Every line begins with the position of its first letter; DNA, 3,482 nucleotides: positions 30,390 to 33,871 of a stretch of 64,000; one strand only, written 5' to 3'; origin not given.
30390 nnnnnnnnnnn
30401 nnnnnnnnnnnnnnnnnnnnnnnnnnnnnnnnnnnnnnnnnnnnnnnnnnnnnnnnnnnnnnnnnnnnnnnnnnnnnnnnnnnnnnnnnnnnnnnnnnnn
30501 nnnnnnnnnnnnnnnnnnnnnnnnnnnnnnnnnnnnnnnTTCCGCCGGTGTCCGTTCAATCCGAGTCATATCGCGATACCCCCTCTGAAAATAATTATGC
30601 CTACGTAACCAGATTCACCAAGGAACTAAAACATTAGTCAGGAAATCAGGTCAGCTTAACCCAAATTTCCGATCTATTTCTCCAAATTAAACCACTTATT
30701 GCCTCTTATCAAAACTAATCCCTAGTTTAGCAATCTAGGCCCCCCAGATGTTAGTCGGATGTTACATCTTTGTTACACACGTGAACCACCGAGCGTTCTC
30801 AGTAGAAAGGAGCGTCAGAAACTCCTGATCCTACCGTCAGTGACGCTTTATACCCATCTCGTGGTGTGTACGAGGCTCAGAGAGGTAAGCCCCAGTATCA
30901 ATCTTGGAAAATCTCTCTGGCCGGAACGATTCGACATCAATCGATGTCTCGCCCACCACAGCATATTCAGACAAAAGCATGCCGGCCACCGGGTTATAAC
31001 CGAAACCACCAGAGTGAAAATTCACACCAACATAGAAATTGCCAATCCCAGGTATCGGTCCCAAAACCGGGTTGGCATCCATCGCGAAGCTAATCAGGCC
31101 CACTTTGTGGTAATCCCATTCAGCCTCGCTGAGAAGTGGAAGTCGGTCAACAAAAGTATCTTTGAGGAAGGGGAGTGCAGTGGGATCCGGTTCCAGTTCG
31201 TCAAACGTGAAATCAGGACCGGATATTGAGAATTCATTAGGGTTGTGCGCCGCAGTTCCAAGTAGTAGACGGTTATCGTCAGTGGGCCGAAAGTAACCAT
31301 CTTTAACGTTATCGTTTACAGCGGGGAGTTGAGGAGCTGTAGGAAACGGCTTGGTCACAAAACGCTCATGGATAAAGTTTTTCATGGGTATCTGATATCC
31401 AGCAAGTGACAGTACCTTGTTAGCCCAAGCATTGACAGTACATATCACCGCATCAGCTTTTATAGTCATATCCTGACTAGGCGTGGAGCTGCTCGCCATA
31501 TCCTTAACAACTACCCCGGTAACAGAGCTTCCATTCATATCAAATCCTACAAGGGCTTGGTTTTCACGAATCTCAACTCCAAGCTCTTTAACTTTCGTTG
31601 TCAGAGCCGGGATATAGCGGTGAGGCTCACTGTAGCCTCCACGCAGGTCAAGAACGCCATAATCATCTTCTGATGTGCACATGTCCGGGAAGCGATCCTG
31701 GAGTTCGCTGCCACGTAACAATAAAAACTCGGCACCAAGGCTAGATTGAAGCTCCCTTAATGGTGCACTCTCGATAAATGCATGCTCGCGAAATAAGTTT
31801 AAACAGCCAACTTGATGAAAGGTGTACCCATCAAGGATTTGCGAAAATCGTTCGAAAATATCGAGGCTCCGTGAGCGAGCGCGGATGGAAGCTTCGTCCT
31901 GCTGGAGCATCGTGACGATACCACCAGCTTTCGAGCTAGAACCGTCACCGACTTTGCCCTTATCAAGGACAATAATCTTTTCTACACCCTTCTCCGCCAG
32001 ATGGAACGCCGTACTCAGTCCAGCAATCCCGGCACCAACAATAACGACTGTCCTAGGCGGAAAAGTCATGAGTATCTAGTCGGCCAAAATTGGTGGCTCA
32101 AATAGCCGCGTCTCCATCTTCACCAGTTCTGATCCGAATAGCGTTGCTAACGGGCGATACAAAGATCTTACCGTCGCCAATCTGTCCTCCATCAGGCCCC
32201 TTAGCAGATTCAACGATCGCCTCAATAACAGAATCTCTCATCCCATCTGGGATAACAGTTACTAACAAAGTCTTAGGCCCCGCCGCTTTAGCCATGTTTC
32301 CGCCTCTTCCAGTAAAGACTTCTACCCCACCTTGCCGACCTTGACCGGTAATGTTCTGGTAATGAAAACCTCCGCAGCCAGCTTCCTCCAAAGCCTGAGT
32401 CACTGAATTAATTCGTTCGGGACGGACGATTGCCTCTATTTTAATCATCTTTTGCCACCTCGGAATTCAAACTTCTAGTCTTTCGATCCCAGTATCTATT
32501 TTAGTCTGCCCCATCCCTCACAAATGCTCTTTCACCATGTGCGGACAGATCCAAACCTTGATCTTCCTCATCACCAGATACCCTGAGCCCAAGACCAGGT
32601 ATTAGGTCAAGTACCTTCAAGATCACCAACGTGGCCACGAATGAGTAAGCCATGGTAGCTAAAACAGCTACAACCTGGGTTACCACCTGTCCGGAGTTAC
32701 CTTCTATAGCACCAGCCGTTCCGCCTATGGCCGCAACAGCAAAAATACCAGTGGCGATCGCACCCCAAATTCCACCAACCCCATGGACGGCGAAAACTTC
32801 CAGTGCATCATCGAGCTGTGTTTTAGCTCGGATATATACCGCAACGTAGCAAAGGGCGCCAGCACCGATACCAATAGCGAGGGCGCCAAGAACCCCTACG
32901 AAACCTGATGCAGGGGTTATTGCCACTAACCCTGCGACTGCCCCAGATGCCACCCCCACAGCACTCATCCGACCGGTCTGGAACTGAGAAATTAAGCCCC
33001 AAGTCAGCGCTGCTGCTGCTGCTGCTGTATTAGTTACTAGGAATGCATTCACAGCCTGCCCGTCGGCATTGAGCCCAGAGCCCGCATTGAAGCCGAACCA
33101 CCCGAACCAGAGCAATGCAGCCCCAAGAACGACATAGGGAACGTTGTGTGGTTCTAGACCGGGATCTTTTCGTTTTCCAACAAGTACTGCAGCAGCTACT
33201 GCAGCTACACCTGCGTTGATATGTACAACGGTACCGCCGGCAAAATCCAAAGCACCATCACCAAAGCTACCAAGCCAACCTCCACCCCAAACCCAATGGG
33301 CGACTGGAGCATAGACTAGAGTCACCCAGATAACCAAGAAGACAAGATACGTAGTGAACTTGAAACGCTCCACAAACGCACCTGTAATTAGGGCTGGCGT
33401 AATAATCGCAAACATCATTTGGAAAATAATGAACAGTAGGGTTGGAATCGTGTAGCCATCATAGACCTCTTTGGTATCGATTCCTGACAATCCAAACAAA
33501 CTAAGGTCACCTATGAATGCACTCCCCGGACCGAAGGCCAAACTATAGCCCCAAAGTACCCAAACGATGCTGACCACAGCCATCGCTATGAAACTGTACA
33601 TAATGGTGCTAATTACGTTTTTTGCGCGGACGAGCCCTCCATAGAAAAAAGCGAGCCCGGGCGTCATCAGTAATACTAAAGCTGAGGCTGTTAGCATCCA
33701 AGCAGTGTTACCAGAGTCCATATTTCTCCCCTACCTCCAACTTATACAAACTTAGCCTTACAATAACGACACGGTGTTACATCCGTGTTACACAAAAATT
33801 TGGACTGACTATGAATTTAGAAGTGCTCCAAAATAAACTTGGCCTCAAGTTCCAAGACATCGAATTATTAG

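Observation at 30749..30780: Triple GTAAC-n6 direct-repeat operator upstream of glnA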

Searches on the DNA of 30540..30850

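Call 45: search_rna_families(source=window, start=30540, end=30850, threshold=evalue, max_evalue=5)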
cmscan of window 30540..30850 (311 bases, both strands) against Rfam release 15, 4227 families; matches with E-value up to 5: 0.
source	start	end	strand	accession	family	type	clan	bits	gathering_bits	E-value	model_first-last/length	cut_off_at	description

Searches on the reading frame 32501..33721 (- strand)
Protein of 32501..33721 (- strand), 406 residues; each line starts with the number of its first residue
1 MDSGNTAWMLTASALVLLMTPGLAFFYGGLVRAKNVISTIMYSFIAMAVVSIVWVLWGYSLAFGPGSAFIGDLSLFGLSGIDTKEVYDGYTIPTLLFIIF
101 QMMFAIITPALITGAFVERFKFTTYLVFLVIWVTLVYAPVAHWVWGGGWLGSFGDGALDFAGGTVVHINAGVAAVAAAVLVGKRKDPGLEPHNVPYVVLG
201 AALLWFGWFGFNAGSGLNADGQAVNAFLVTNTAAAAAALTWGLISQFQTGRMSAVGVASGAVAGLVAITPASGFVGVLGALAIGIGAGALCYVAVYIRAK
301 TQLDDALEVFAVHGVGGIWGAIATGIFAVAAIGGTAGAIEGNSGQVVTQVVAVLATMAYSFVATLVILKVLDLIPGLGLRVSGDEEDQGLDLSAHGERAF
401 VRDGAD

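Call 66: find_homologous_proteins(query=window:32501-33721:-, max_evalue=1e-40)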
Query window:32501-33721:- (406 aa): 8000 proteins with E <= 1e-40 among 8000 candidates; the best 120 are listed.
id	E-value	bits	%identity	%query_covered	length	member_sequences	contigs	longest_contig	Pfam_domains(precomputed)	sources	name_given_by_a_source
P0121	1.2e-252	856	100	100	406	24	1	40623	PF00909.27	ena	-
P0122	1.0e-249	847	98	100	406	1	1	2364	PF00909.27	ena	-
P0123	2.1e-249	846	98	100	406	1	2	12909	PF00909.27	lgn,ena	-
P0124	2.4e-249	845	98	100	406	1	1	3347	PF00909.27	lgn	-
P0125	5.1e-249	844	98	100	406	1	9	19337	PF00909.27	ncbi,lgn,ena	-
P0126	2.2e-248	842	98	100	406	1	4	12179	PF00909.27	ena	-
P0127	8.3e-243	824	98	98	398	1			PF00909.27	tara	tara:strand:- start:98 stop:1294 length:1197 start_codon:yes stop_codon:yes gene_type:complete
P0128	3.0e-237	806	92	100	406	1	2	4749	PF00909.27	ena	-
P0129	1.5e-228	777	88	100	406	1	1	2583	PF00909.27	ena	-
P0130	1.0e-226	771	89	100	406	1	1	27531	PF00909.27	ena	-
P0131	3.3e-223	759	87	100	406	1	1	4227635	PF00909.27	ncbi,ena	-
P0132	4.4e-223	759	87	100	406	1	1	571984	PF00909.27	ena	-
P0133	1.6e-222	757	87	100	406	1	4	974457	PF00909.27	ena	-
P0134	2.3e-222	757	89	98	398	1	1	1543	PF00909.27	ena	-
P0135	7.9e-222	755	87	100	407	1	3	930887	PF00909.27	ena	-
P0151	7.7e-220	748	87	100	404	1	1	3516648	PF00909.27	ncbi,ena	-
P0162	2.1e-219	747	86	100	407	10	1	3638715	PF00909.27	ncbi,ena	-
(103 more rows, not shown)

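Call 67: find_encoding_contigs(protein=P0151, flank=10000, max_places=1)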
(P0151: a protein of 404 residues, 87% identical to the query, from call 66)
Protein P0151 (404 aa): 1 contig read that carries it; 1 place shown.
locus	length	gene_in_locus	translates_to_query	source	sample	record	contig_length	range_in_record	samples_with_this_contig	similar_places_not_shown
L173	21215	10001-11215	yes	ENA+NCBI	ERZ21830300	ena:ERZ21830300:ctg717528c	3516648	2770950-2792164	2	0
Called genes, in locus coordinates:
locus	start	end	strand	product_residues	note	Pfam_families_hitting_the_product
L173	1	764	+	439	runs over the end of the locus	PF01933:CofD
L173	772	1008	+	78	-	PF03840:SecG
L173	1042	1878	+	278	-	PF01887:SAM_HAT_N, PF20257:SAM_HAT_C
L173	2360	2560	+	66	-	-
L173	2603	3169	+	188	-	PF13785:DUF4178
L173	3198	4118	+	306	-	PF03994:DUF350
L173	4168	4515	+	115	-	PF00903:Glyoxalase, PF13669:Glyoxalase_4 (faint), PF18029:Glyoxalase_6 (weak)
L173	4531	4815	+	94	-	-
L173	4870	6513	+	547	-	PF00174:Oxidored_molyb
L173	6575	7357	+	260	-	PF05685:Uma2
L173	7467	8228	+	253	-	PF05685:Uma2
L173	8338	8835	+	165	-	PF05685:Uma2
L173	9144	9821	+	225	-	PF05685:Uma2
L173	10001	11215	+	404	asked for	PF00909:Ammonium_transp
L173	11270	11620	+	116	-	PF00543:P-II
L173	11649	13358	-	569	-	PF11700:ATG22, PF07690:MFS_1, PF11700:ATG22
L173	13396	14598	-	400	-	PF01663:Phosphodiest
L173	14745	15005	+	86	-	PF03693:ParD_antitoxin (weak)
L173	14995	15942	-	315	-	PF03976:PPK2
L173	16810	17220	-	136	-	-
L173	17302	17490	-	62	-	-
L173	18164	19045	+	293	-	-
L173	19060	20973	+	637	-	-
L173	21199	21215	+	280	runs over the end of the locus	PF01678:DAP_epimerase, PF26317:CntK_N (faint), PF01678:DAP_epimerase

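Call 68: find_encoding_contigs(protein=P0131, flank=10000, max_places=1)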
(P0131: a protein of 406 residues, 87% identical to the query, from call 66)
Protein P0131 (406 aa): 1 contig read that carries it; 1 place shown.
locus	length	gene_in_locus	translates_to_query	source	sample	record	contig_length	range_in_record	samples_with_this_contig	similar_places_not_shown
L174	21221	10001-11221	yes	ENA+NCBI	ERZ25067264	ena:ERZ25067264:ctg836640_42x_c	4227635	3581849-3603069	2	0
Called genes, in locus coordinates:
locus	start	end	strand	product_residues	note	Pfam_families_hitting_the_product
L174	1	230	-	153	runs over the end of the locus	-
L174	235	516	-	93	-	-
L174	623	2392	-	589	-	-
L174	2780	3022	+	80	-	-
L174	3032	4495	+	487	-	PF09491:RE_AlwI (weak), PF01939:NucS_C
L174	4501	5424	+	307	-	PF01555:N6_N4_Mtase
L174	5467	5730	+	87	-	-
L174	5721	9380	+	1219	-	PF17757:UvrB_inter, PF02559:CarD_TRCF_RID, PF00270:DEAD, PF00271:Helicase_C, PF03461:TRCF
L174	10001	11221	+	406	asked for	PF00909:Ammonium_transp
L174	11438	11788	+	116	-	PF00543:P-II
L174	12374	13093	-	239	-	PF01209:Ubie_methyltran, PF13489:Methyltransf_23, PF08241:Methyltransf_11, PF08242:Methyltransf_12, PF13649:Methyltransf_25, PF13847:Methyltransf_31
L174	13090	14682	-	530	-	PF03853:YjeF_N, PF01256:Carb_kinase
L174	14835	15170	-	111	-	PF03992:ABM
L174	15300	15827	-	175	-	PF13761:DUF4166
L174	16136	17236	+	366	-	PF08240:ADH_N, PF16912:Glu_dehyd_C, PF00107:ADH_zinc_N, PF13602:ADH_zinc_N_2 (weak)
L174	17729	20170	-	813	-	PF02861:Clp_N, PF13191:AAA_16 (faint), PF00004:AAA, PF17871:AAA_lid_9, PF00004:AAA (weak), PF07724:AAA_2, PF07728:AAA_5, PF10431:ClpB_D2-small, +7 more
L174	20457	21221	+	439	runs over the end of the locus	PF02463:SMC_N (weak), PF11398:DUF2813 (faint), PF13175:AAA_15, PF13304:AAA_21, PF13175:AAA_15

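Call 69: find_encoding_contigs(protein=P0162, flank=10000, max_places=1)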
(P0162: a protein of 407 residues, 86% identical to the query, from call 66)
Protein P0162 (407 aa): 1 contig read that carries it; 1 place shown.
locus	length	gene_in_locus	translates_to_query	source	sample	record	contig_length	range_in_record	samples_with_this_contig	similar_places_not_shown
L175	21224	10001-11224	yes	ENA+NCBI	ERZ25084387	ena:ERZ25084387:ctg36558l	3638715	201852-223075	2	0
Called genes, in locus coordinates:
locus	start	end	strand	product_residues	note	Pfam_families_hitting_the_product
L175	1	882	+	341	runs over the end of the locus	PF24684:Vgb_lyase (faint), PF06739:SBBP (faint), PF25021:TEN_NHL (weak), PF08450:SGL (weak), PF25021:TEN_NHL, PF01436:NHL (weak), PF25021:TEN_NHL (weak)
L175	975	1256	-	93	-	-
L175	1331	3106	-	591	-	-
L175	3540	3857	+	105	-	-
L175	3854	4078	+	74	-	PF24718:HTH_73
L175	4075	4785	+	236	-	PF02945:Endonuclease_7 (faint), PF01844:HNH, PF14279:HNH_5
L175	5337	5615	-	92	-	-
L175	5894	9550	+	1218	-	PF17757:UvrB_inter, PF02559:CarD_TRCF_RID, PF00270:DEAD, PF04851:ResIII, PF00271:Helicase_C, PF03461:TRCF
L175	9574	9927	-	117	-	-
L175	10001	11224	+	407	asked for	PF00909:Ammonium_transp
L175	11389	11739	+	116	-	PF00543:P-II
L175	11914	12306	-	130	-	PF01850:PIN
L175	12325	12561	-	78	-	PF01954:AF2212-like (weak)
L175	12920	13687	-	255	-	PF00378:ECH_1, PF16113:ECH_2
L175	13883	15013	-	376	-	PF01408:GFO_IDH_MocA, PF22725:GFO_IDH_MocA_C3 (weak)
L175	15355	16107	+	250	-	-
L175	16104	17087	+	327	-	PF00248:Aldo_ket_red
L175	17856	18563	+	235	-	-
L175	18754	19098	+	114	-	PF18029:Glyoxalase_6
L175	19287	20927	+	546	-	PF01642:MM_CoA_mutase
